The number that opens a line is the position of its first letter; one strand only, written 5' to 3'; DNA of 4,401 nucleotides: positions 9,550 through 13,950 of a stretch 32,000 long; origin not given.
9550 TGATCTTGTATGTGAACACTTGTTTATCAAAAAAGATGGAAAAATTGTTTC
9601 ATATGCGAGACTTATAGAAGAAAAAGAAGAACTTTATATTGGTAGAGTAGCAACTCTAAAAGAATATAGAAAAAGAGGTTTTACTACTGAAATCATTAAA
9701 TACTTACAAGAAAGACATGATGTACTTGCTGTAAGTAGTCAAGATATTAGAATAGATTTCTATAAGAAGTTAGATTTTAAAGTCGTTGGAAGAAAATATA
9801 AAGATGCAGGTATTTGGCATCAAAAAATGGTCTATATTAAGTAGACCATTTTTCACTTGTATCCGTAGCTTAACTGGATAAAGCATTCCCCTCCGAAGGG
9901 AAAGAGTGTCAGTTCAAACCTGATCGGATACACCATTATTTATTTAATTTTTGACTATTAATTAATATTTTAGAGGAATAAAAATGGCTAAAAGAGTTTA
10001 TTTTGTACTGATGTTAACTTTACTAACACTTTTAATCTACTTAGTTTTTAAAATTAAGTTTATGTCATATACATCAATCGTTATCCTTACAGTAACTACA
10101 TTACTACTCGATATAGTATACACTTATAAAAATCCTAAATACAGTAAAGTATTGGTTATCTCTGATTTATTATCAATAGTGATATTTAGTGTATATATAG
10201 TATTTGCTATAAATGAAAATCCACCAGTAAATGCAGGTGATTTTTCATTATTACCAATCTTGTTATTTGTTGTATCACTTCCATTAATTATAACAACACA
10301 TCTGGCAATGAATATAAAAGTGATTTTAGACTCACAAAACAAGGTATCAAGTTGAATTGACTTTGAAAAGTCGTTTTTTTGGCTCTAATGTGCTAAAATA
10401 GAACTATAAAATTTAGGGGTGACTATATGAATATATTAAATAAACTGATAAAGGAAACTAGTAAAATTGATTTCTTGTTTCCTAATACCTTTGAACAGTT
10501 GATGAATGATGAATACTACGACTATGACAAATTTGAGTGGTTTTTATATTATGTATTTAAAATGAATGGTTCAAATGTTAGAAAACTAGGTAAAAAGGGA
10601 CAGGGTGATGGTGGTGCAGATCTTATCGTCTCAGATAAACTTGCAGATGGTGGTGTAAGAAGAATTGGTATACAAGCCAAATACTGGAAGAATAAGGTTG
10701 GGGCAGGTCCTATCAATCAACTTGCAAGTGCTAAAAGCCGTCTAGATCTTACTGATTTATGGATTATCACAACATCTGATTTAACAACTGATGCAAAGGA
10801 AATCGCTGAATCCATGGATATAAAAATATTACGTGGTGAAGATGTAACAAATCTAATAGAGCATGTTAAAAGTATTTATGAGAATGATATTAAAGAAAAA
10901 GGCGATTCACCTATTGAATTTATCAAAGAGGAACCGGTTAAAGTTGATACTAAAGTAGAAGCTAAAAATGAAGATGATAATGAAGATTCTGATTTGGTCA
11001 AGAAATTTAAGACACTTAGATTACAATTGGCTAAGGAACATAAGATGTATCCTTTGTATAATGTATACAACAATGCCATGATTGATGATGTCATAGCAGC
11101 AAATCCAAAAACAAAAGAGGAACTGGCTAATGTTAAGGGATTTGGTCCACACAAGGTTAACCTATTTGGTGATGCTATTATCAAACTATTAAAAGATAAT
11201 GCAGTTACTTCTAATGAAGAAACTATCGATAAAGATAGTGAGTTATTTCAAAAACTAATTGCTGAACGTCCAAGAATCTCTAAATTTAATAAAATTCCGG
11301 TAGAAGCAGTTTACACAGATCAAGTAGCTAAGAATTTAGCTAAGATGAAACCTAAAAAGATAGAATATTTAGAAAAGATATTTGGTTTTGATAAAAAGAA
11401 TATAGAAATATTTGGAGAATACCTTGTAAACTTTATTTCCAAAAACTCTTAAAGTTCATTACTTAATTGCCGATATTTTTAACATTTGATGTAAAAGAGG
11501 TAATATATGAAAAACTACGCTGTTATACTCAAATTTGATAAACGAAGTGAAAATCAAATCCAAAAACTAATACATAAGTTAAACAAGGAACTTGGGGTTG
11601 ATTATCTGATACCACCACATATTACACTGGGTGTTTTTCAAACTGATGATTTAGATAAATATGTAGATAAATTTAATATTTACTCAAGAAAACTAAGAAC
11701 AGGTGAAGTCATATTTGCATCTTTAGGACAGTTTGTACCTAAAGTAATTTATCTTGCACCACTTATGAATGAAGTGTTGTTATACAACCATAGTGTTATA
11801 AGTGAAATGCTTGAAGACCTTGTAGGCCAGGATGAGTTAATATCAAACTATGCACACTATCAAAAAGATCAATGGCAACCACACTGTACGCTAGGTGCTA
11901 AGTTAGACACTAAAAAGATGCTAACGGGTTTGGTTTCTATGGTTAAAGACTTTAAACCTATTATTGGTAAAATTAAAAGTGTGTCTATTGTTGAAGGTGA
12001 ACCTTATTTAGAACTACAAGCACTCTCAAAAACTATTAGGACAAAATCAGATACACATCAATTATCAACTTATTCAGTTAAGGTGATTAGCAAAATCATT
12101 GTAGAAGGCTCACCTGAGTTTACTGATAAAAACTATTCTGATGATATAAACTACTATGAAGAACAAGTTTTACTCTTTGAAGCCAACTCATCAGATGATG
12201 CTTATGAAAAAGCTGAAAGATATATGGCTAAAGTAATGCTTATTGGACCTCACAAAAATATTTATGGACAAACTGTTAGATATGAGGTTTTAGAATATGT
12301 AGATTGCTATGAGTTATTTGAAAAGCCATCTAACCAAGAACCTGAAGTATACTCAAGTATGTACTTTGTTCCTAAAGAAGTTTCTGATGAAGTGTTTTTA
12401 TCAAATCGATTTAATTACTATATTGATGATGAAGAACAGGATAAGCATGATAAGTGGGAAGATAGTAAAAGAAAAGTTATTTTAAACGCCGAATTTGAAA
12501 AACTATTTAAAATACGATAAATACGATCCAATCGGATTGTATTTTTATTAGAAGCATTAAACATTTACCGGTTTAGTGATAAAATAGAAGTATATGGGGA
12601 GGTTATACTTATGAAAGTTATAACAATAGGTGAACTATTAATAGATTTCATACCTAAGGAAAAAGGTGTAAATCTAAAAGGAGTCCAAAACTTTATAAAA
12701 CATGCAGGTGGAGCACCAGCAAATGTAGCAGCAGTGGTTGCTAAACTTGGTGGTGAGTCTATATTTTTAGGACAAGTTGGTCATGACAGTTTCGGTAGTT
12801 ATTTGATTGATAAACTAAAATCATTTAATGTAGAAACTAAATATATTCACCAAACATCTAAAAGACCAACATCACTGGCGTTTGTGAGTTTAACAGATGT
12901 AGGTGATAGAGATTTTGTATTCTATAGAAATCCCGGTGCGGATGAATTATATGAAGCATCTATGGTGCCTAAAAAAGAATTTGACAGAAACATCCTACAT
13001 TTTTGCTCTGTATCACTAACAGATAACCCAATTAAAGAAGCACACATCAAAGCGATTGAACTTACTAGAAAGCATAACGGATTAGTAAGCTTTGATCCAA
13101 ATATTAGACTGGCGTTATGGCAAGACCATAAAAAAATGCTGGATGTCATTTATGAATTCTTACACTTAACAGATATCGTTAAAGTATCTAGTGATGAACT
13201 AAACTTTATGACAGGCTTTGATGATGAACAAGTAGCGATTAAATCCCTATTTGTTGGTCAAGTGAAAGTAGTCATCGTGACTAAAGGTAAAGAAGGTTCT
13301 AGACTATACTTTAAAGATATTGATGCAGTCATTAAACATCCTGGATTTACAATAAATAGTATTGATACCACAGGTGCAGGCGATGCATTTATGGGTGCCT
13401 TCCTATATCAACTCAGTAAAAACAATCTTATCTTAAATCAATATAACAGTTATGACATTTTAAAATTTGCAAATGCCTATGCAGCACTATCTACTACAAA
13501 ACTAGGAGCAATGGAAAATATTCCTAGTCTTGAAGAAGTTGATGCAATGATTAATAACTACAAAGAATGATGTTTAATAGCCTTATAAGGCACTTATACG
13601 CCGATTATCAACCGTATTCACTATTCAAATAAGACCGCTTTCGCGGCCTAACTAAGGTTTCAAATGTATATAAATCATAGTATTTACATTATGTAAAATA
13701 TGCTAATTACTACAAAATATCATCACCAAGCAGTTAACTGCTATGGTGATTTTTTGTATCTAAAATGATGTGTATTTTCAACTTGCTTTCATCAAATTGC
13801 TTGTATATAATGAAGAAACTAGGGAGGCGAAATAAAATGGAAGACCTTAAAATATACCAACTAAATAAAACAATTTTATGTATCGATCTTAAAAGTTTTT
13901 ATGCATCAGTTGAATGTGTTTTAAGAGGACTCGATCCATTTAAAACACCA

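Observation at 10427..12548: Terminator-bounded two-gene operon: an Mrr-type nuclease with 2 HRDC domains, plus a 2H phosphoesterase with a DUF4288-like domain. Candidate uncharacterised nucleic-acid conflict/defence module.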

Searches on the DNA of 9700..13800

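Call 101: search_rna_families(source=window, start=9700, end=13800, threshold=evalue, max_evalue=0.1)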
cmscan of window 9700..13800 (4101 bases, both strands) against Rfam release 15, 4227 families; matches with E-value up to 0.1: 2.
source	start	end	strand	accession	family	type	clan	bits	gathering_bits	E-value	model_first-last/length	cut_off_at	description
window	9859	9932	+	RF00005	tRNA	Gene; tRNA;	CL00001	64.3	29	7.4e-13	1-71/71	no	tRNA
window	9859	9933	-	RF04354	Plastid-ycf2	Cis-reg;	-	24.4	65.7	0.079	1-75/75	no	Plastid-ycf2 5UTR RNA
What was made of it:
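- Tried and rejected: Rfam found only the tRNA (call 101).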

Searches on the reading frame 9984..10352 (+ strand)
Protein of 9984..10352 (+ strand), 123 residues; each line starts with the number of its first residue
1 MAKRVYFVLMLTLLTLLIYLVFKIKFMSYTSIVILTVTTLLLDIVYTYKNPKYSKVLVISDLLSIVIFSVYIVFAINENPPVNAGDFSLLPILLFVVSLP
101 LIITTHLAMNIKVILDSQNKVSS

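Call 52: search_protein_families(library=pfam, proteins=[window:9984-10352:+], max_evalue=0.0001)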
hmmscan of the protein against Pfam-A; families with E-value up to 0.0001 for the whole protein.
window:9984-10352:+ (123 aa): 0 families
